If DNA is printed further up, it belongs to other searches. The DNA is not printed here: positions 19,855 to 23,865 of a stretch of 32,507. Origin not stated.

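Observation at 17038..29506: Candidate uncharacterised cell-surface system: operon of two giant surface proteins, a coupled cytoplasmic orphan and a lipoprotein zinc protease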

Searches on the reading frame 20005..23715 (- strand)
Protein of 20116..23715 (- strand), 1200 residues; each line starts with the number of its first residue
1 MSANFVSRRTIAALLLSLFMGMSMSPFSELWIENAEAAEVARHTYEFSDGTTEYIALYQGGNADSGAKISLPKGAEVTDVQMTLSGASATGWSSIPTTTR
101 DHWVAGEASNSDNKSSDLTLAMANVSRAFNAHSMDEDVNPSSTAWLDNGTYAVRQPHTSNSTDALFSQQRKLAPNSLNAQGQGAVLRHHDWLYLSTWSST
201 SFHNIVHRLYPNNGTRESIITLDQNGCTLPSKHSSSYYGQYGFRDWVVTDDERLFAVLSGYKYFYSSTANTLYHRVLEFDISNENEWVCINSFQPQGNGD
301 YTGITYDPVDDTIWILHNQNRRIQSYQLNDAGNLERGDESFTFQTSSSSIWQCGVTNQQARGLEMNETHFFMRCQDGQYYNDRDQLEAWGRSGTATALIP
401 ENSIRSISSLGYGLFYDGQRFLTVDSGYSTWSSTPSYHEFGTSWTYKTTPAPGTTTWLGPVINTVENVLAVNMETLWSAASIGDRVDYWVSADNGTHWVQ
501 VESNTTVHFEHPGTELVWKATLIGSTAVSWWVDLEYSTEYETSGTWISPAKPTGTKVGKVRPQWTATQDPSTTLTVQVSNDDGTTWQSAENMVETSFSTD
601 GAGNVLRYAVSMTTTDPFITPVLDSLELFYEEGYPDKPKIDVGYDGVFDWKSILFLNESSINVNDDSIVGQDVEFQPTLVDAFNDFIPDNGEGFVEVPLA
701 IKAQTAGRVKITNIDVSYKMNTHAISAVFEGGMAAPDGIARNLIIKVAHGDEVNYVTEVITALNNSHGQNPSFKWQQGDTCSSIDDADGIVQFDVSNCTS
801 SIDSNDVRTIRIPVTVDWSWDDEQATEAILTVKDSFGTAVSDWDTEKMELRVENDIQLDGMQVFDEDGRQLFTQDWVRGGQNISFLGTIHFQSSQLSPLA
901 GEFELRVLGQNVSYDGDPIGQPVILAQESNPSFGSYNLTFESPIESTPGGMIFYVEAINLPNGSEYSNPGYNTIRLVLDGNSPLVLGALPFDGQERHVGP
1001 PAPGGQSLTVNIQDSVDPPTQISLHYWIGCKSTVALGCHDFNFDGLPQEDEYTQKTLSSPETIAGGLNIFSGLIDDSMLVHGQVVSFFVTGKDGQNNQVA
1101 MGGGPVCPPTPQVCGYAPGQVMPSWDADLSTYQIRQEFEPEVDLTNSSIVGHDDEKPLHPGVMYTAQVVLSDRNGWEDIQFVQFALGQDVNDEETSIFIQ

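Call 33: search_protein_representatives(protein=window:20116-23715:-)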
Query: 1200 residues. Proteins with E-value up to 0.001 (for the whole library): 194; up to 1e-10: 114; up to 1e-30: 40. The best 150 are listed.
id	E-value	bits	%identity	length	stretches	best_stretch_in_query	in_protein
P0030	0.0e+00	1763.6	63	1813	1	8-1199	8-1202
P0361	0.0e+00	1113.6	47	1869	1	5-1198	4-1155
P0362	0.0e+00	1057.0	45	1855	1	10-1198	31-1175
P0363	0.0e+00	1046.2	45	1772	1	14-1197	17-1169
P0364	3.5e-278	942.4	61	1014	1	522-1199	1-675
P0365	1.4e-270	917.2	63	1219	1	578-1199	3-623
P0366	6.9e-267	905.0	42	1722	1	35-1195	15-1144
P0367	5.4e-115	401.9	60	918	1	882-1199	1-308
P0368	4.9e-96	339.1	95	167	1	1-167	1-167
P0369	9.2e-96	338.2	89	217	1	138-298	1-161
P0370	7.6e-93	328.6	58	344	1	122-376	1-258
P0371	2.7e-78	280.4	76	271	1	501-676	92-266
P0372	5.7e-67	242.9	79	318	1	1-145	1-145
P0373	5.1e-66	239.7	49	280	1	341-614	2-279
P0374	9.3e-57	209.0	49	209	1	730-931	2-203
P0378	8.7e-49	182.6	30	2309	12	472-623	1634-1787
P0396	2.0e-34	135.0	25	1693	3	437-1184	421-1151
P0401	1.6e-30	122.1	29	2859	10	439-628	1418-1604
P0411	1.9e-26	108.7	25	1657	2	40-1184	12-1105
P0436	3.4e-20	87.9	30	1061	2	481-720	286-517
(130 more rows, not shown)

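Call 35: search_protein_families(library=pfam, proteins=[P0378, P0401, P0396, P0411, P0436], max_evalue=0.001)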
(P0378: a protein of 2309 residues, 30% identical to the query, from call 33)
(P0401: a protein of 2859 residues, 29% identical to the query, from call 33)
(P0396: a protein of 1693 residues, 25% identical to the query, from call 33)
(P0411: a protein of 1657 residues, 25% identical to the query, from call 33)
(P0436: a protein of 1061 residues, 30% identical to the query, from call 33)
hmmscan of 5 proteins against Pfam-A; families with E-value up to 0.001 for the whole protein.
P0378 (2309 aa): 5 families
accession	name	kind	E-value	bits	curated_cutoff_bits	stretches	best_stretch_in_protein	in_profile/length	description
PF21471.3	Reelin_subrepeat-B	-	3.3e-27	95.2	27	0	1790-1912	26-104/127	Reelin subrepeat B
PF02012.26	BNR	-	1.3e-11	43.1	27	0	2017-2027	1-11/12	BNR/Asp-box repeat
PF05932.18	CesT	-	6.6e-06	26.7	22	0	1759-1798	32-71/119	Tir chaperone protein (CesT) family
PF25374.1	Cadherin_FAT4_N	-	0.00013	22.7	35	0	722-773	3-53/85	FAT4-like, N-terminal cadherin-like domain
PF22484.2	DUF6986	-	0.0005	19.5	27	0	1327-1378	225-276/408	Domain of unknown function (DUF6986)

P0401 (2859 aa): 7 families
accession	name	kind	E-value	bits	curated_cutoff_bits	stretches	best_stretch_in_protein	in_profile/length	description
PF00669.25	Flagellin_N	-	1.3e-27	96.9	26.6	1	13-135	12-134/139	Bacterial flagellin N-terminal helical region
PF21471.3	Reelin_subrepeat-B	-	3.2e-21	75.9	27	0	1999-2085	52-107/127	Reelin subrepeat B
PF02012.26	BNR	-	1.5e-12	45.9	27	0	1465-1475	1-11/12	BNR/Asp-box repeat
PF00700.27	Flagellin_C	-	1.4e-09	38.6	23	1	2752-2829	1-78/86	Bacterial flagellin C-terminal helical region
PF24316.1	Tli3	-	1e-06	29.5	27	0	1271-1308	78-114/129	T6SS Tli3 immunity protein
PF13088.12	BNR_2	-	2.9e-06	27.3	31.4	1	882-1009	65-203/277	BNR repeat-like domain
PF08402.16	TOBE_2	-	0.00028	21.4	21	0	2447-2483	16-52/76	TOBE domain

P0396 (1693 aa): 1 family
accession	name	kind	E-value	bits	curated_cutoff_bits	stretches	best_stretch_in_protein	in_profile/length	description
PF07705.17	CARDB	-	2.2e-13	50.7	22.7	1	1520-1616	4-99/101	CARDB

P0411 (1657 aa): 1 family
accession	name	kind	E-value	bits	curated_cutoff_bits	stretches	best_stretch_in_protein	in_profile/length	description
PF07705.17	CARDB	-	1e-08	35.7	22.7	1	1480-1577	4-95/101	CARDB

P0436 (1061 aa): 7 families
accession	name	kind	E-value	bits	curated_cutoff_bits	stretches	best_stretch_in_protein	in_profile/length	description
PF17963.7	Big_9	-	6.8e-22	78.6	23.6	2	706-794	1-89/89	Bacterial Ig domain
PF05345.18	He_PIG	-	1.2e-11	45.4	24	0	753-795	52-95/96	Putative Ig domain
PF00801.26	PKD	-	9.9e-07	29.1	23.5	0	828-883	24-80/80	PKD domain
PF18911.6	PKD_4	-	4.3e-06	27.1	27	0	800-883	2-83/85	PKD domain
PF17892.7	Cadherin_5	-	2.2e-05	24.6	26.5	0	706-795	2-97/98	Cadherin-like domain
PF19076.6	CshA_repeat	-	3.5e-05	24.8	27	0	655-695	55-96/103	Surface adhesin CshA repetitive domain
PF19077.6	Big_13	-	0.00094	20.1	27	0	746-795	49-100/102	Bacterial Ig-like domain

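Call 58: predict_structure(alignment_id=A3)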
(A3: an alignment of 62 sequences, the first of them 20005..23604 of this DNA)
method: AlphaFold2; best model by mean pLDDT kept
length: 1200 residues; sequences in the alignment: 62
mean_pLDDT: 85.6   pTM: 0.38
mean pLDDT of the five models: 85.6, 84.2, 82.8, 80.1, 79.6
residues with pLDDT >= 90: 505; 70-90: 602; 50-70: 83; < 50: 10
segments of 3 or more residues with pLDDT < 50: 121-124
pLDDT, mean of each block of 10 residues (from residue 1): 73 85 77 91 90 88 91 93 92 73 79 70 64 82 84 87 90 85 90 89 92 86 84 86 87 87 87 86 90 79 88 84 88 88 78 83 86 86 82 66 75 68 90 91 76 93 92 92 87 90 95 88 92 92 90 91 77 94 93 89 90 86 85 88 92 89 87 90 92 90 92 88 90 91 90 89 88 93 88 92 90 89 90 88 90 89 91 87 90 88 90 90 84 83 88 90 84 88 92 79 86 90 75 91 90 87 90 79 85 89 67 69 67 74 80 77 83 85 73 68
secondary structure, 60 per line:
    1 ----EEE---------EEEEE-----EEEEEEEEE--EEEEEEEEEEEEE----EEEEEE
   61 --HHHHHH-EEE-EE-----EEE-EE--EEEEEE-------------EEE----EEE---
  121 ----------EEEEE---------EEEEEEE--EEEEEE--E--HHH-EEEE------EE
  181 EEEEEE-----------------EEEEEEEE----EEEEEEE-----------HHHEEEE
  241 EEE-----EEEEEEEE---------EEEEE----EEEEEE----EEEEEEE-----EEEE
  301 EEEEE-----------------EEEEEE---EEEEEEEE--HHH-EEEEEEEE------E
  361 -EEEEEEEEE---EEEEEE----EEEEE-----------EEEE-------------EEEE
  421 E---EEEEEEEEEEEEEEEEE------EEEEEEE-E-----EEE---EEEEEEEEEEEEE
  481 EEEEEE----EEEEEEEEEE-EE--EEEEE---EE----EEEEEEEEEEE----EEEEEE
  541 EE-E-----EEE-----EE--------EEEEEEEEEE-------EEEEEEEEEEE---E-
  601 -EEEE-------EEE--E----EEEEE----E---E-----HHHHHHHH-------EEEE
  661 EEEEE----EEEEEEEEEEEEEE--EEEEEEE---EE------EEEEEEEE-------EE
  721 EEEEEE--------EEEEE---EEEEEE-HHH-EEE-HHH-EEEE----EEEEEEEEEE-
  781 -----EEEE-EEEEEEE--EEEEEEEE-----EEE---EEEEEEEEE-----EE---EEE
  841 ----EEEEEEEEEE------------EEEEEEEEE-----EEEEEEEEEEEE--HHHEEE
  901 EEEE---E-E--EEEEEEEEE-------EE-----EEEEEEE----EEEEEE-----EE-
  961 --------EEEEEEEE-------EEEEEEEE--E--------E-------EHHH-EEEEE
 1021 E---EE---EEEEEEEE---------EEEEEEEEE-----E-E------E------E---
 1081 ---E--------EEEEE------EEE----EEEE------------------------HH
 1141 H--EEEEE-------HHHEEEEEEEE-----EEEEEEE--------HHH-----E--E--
elements in order (helices of 4 or more, strands of 3 or more residues): E5-7 E17-21 E27-35 E38-50 E55-60 H63-68 E70-72 E81-83 E89-94 E108-110 E115-117 E131-135 E145-151 E154-159 E169-172 E179-186 E204-211 E216-222 E237-243 E249-256 E266-270 E275-280 E285-291 E297-305 E323-328 E332-339 E346-353 E362-370 E374-379 E384-388 E400-403 E417-421 E425-441 E448-454 E462-464 E468-486 E491-500 E506-510 E520-530 E535-542 E550-552 E568-577 E585-595 E602-605 E613-615 E623-627 H642-649 E657-665 E670-683 E686-692 E704-711 E719-726 E735-739 E743-748 E754-756 E762-765 E770-779 E786-789 E791-797 E800-807 E813-815 E819-827 E838-840 E845-854 E867-875 E881-892 E898-904 E913-921 E936-942 E947-952 E969-976 E984-991 E1016-1021 E1030-1037 E1047-1055 E1093-1097 E1104-1106 E1111-1114 E1144-1148 E1159-1166 E1172-1178

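Call 64: fold_search(model_id=the predicted structure, library=pdb)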
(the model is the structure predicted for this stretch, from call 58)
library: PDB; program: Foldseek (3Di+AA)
matches with E <= 10: 1540; with E <= 0.001: 160
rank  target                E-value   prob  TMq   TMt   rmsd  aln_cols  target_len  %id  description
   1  8wa2_A                1.4e-11  1.00  0.12  0.09  51.9      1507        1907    9  cryo-EM structure of native mastigonemes isolated from Chlamydomonas reinhardtii at 3.0 angstrom resolution (released 2024-04-10)
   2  8u10_1                3.1e-10  1.00  0.12  0.25  22.3       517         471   11  In situ cryo-EM structure of bacteriophage P22 gp1:gp4:gp5:gp10:gp9 N-term complex in conformation 1 at 3.2A resolutio (released 2023-11-22)
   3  9b4h_A                7.0e-10  1.00  0.12  0.09  51.6      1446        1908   10  Chlamydomonas reinhardtii mastigoneme filament (released 2024-04-10)
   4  8eap_D                3.3e-09  1.00  0.12  0.25  26.9       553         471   10  Cryo-EM structure of the in-situ gp10-gp26 from bacteriophage P22 (released 2023-09-06)
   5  8wa2_C                3.8e-09  1.00  0.13  0.11  48.6      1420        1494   10  cryo-EM structure of native mastigonemes isolated from Chlamydomonas reinhardtii at 3.0 angstrom resolution (released 2024-04-10)
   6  9jg6_a                5.8e-09  1.00  0.11  0.23  27.2       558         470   10  The tail-complex structure of phage P22 (released 2025-02-26)
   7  7sg7_S                1.4e-08  1.00  0.12  0.24  27.7       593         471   10  In situ cryo-EM structure of bacteriophage Sf6 gp8:gp14N complex at 2.8 A resolution (released 2022-11-09)
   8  5i5k_A                3.4e-07  1.00  0.12  0.09  31.0       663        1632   10  Structure of complement C5 in complex with eculizumab (released 2016-03-16)
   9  4u48                  9.4e-07  0.99  0.12  0.10  44.3      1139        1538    8  Crystal structure of Salmonella alpha-2-macroglobulin (released 2014-09-17)
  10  8tx1                  9.4e-07  0.94  0.13  0.09  49.8      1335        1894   11  Characterization of the Chlamydomonas Flagellar Mastigoneme Filament Structure at 3.6A (released 2023-10-25)
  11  8jov_A                9.9e-07  1.00  0.11  0.21  22.8       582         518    8  Portal-tail complex of phage GP4 (released 2023-11-01)
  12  5l5g_C                1.3e-06  0.95  0.11  0.12  25.2      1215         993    8  Plexin A2 full extracellular region, domains 1 to 8 modeled, data to 10 angstrom (released 2016-07-06)
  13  9jdh                  1.4e-06  1.00  0.13  0.29  12.0       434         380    7  Crystal structure of the T6SS effector BtaeB-NTD from Bacteroides fragilis (released 2025-09-03)
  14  5l5g_A                2.5e-06  0.96  0.12  0.15  32.3      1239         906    8  Plexin A2 full extracellular region, domains 1 to 8 modeled, data to 10 angstrom (released 2016-07-06)
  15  3k6s_C                2.6e-06  0.98  0.13  0.16  38.2      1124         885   10  Structure of integrin alphaXbeta2 ectodomain (released 2010-01-12)
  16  7usm_A                2.8e-06  0.98  0.12  0.16  31.9      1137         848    8  Integrin alphaM/beta2 ectodomain (released 2022-08-17)
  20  7nyq_B                4.4e-06  1.00  0.14  0.49   7.7       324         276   10  Crystal structure of the Mei-P26 NHL domain (released 2022-05-04)
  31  3k6s_E                7.4e-06  0.96  0.13  0.16  37.5      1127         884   10  Structure of integrin alphaXbeta2 ectodomain (released 2010-01-12)
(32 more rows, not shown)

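Call 68: find_encoding_contigs(protein=P0396, flank=10000, max_places=2)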
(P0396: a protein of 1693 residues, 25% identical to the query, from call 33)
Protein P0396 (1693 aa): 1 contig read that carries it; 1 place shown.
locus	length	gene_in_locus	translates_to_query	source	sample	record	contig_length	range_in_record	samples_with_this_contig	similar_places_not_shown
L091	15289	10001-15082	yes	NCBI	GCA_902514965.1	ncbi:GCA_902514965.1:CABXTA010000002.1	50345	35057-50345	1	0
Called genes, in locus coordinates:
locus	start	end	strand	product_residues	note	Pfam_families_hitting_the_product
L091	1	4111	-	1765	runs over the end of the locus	PF07691:PA14, PF13385:Laminin_G_3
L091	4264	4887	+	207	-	PF01661:Macro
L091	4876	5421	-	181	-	-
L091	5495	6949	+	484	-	PF02163:Peptidase_M50, PF13180:PDZ_2 (weak), PF17820:PDZ_6 (weak)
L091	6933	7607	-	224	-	PF01870:Hjc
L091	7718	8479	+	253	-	-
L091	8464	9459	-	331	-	-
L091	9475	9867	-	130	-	-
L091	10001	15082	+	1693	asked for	PF07705:CARDB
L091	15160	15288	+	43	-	?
